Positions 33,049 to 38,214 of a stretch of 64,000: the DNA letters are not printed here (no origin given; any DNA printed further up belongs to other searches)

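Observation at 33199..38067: Giant single-AAA+ protein with ~1200-residue N-terminal region of unknown function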

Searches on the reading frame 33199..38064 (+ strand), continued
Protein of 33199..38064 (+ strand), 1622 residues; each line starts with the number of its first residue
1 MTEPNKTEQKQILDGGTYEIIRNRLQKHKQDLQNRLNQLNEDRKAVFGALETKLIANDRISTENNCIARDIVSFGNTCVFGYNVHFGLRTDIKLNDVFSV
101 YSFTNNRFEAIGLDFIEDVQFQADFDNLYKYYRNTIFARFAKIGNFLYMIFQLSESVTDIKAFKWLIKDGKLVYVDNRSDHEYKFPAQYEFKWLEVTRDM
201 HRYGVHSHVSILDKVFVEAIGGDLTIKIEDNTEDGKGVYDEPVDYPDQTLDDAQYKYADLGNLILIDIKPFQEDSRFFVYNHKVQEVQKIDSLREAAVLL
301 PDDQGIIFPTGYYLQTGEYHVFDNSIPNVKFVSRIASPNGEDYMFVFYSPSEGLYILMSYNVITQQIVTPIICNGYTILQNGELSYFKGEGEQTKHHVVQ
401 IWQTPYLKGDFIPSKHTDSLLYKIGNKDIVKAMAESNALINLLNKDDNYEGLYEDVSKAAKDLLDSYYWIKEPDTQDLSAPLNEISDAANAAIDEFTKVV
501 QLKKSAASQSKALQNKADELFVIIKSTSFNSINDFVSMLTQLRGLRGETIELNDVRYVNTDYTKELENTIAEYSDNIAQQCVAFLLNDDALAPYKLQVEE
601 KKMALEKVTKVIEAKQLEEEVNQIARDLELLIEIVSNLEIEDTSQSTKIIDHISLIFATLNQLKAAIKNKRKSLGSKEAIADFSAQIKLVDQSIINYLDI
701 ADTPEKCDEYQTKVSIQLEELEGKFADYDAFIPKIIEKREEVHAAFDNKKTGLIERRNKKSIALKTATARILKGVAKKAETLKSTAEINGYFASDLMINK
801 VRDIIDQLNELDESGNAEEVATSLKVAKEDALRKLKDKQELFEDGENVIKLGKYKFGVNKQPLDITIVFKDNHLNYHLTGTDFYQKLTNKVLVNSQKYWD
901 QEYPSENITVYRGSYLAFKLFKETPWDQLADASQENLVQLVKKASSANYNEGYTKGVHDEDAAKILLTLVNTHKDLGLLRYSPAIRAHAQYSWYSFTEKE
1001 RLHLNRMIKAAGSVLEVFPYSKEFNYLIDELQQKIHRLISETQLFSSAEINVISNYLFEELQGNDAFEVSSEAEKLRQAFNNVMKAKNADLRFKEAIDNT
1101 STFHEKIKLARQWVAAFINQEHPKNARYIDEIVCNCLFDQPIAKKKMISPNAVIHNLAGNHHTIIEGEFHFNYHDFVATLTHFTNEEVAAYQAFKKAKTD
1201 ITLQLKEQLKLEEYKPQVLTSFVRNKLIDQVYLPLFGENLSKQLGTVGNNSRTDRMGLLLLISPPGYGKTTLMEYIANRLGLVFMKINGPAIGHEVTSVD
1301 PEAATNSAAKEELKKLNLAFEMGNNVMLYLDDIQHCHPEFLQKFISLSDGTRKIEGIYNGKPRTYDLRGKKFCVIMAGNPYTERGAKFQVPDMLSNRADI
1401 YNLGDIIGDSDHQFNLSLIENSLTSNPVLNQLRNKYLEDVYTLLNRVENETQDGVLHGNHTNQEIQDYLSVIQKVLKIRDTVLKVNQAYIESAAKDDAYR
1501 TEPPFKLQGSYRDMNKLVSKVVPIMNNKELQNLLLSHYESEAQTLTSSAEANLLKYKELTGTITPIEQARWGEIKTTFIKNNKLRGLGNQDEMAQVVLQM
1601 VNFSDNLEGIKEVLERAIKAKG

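Call 55: get_annotated_region(hit=H7, flank=8000)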
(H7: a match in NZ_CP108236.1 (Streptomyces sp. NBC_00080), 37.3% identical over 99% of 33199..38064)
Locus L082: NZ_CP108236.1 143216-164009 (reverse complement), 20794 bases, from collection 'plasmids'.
description: Streptomyces sp. NBC_00080 plasmid unnamed1, complete sequence
organism: Streptomyces sp. NBC_00080 (NCBI taxid 2975645)
taxonomy: Bacteria; Actinomycetota; Actinomycetes; Kitasatosporales; Streptomycetaceae; Streptomyces; Streptomyces sp. NBC 00080
host: -; source: -; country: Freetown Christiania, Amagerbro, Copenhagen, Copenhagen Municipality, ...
typing (MOB-suite, as given by PLSDB): non-mobilizable; replicon rep_cluster_43
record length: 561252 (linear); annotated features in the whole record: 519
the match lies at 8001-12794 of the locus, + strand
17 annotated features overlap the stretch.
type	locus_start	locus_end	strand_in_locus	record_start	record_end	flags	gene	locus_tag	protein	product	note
CDS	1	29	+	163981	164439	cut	-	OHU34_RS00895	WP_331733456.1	CBS domain-containing protein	-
CDS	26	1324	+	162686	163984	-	-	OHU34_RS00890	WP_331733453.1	ArsB/NhaD family transporter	-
CDS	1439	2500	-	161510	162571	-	-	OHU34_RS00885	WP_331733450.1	helix-turn-helix domain-containing protein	-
CDS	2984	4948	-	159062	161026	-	-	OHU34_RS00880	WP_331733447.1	NAD-binding protein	GO:0006813 - potassium ion transport [Evidence IEA]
CDS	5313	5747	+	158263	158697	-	-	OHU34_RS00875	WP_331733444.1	hypothetical protein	-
CDS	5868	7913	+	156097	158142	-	-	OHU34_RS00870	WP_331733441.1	flotillin family protein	-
CDS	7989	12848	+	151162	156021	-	-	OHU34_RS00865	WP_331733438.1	DNA repair ATPase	-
CDS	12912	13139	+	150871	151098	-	-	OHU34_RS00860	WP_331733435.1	hypothetical protein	-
CDS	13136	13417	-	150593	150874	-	-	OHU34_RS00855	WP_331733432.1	hypothetical protein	-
CDS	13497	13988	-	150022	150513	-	-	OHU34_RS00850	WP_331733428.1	CBS domain-containing protein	-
CDS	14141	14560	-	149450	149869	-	-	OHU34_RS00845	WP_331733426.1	hypothetical protein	-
CDS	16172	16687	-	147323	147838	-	-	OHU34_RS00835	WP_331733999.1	hypothetical protein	-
CDS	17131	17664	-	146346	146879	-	-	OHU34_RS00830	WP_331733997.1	TerD family protein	-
CDS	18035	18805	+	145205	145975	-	-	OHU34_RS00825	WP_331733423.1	hypothetical protein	-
CDS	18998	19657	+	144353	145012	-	-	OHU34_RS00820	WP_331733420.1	superoxide dismutase family protein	-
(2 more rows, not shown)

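Call 62: search_protein_families(library=pfam, alignment_id=A5, max_evalue=0.001)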
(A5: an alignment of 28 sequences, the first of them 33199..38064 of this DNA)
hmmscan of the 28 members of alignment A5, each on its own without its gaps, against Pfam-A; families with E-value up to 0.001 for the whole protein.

A. member 1, window:33199-38064:+ (1622 aa): 6 families
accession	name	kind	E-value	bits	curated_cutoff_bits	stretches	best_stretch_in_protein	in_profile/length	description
PF12458.13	DUF3686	-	7.2e-177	588.8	25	1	31-468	1-448/448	ATPase involved in DNA repair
PF25472.1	DUF7902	-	2.9e-26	91.9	26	1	589-673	1-85/85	Domain of unknown function (DUF7902)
PF00004.35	AAA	-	2e-07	32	21.2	1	1259-1351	1-95/131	ATPase family associated with various cellular activities (AAA)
PF07728.20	AAA_5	-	7.9e-06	26.4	22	1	1259-1384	2-126/139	AAA domain (dynein-related subfamily)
PF13401.12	AAA_22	-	7.1e-05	23.6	27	0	1256-1354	5-116/130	AAA domain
PF05496.18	RuvB_N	-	0.00012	22.4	27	1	1249-1294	26-71/159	Holliday junction DNA helicase RuvB P-loop domain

B. families by the number of members that match (of 28 scanned): 7 families
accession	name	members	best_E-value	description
PF12458.13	DUF3686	28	5.8e-214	ATPase involved in DNA repair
PF25472.1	DUF7902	28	2.9e-26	Domain of unknown function (DUF7902)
PF00004.35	AAA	27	1.7e-08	ATPase family associated with various cellular activities (AAA)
PF07728.20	AAA_5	26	9.7e-08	AAA domain (dynein-related subfamily)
PF13401.12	AAA_22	25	2.8e-06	AAA domain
PF05496.18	RuvB_N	14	3e-05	Holliday junction DNA helicase RuvB P-loop domain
PF15611.11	EH_Signature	1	8e-05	EH_Signature domain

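Call 82: get_annotated_region(hit=H10, flank=7000)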
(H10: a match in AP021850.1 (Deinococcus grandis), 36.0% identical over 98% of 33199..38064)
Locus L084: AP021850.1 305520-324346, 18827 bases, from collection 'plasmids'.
description: Deinococcus grandis ATCC 43672 plasmid: pDEGR-1 DNA, complete genome
organism: Deinococcus grandis (NCBI taxid 57498)
taxonomy: Bacteria; Deinococcota; Deinococci; Deinococcales; Deinococcaceae; Deinococcus; Deinococcus grandis
host: -; source: -; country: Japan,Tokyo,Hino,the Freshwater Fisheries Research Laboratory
typing (MOB-suite, as given by PLSDB): non-mobilizable
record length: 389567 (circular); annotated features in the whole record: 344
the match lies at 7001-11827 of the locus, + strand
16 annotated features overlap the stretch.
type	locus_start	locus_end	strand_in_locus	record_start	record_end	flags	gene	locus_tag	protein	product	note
CDS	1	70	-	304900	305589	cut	-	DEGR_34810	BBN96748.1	cob(I)alamin adenosyltransferase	-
CDS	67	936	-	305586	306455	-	-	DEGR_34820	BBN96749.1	ABC transporter substrate-binding protein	-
CDS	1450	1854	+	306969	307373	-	-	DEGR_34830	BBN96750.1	hypothetical protein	-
CDS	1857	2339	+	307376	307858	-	-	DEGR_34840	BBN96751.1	hypothetical protein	-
CDS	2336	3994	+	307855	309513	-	-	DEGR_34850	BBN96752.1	hypothetical protein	-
CDS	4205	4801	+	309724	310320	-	-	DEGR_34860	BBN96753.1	hypothetical protein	-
CDS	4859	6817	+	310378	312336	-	-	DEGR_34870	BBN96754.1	hypothetical protein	-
CDS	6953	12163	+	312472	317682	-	-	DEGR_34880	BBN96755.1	hypothetical protein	-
CDS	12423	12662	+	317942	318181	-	-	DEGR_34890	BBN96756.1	copper chaperone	-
CDS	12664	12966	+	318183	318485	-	-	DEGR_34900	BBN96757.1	hypothetical protein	-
CDS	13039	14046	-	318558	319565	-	-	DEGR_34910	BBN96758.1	esterase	-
CDS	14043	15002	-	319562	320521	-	murQ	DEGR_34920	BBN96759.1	N-acetylmuramic acid 6-phosphate etherase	-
CDS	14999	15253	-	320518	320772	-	-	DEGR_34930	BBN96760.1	hypothetical protein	-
CDS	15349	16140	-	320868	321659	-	-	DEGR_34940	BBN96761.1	hypothetical protein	-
CDS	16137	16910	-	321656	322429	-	-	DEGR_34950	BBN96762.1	GntR family transcriptional regulator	-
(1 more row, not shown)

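Call 83: get_annotated_region(hit=H8, flank=7000)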
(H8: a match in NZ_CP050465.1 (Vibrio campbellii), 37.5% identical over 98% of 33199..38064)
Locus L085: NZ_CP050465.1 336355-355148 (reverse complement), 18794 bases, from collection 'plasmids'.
description: Vibrio campbellii strain LJC015 plasmid unnamed1, complete sequence
organism: Vibrio campbellii (NCBI taxid 680)
taxonomy: Bacteria; Pseudomonadota; Gammaproteobacteria; Vibrionales; Vibrionaceae; Vibrio; Vibrio campbellii
host: -; source: single cell,seawater; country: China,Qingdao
typing (MOB-suite, as given by PLSDB): non-mobilizable
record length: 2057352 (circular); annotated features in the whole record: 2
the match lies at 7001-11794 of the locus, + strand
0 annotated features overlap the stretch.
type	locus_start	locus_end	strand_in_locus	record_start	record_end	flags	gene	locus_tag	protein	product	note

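Call 84: get_annotated_region(hit=H2, flank=7000)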
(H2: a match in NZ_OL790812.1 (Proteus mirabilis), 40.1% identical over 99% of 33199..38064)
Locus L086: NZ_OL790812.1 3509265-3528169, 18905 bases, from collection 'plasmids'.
description: Proteus mirabilis strain H110 plasmid unnamed, complete sequence
organism: Proteus mirabilis (NCBI taxid 584)
taxonomy: Bacteria; Pseudomonadota; Gammaproteobacteria; Enterobacterales; Morganellaceae; Proteus; Proteus mirabilis
host: -; source: -; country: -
typing (MOB-suite, as given by PLSDB): mobilizable; relaxase MOBP
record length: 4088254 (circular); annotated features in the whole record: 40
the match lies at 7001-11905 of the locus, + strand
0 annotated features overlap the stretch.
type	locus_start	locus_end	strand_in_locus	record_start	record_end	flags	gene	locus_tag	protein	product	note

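Call 89: find_encoding_contigs(protein=P0001, flank=3000, max_places=3)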
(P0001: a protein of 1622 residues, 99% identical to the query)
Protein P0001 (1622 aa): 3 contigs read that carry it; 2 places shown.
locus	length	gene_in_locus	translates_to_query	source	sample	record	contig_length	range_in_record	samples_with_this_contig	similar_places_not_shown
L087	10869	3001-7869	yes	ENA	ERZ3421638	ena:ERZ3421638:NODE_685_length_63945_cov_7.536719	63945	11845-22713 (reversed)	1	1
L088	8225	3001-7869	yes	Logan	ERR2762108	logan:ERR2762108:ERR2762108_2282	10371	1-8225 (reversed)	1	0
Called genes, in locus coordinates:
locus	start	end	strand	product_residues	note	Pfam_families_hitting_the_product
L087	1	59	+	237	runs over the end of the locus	PF04012:PspA_IM30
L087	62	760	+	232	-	-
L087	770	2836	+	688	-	-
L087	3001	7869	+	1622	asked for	PF07728:AAA_5 (faint), PF12458:DUF3686, PF25472:DUF7902, PF00004:AAA (weak)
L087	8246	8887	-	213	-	PF01252:Peptidase_A8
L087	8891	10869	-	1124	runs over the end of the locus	PF00133:tRNA-synt_1, PF09334:tRNA-synt_1g (weak), PF08264:Anticodon_1, PF19302:DUF5915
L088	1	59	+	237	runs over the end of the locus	PF04012:PspA_IM30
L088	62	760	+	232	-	-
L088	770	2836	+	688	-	-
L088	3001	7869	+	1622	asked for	PF07728:AAA_5 (faint), PF12458:DUF3686, PF25472:DUF7902, PF00004:AAA (weak)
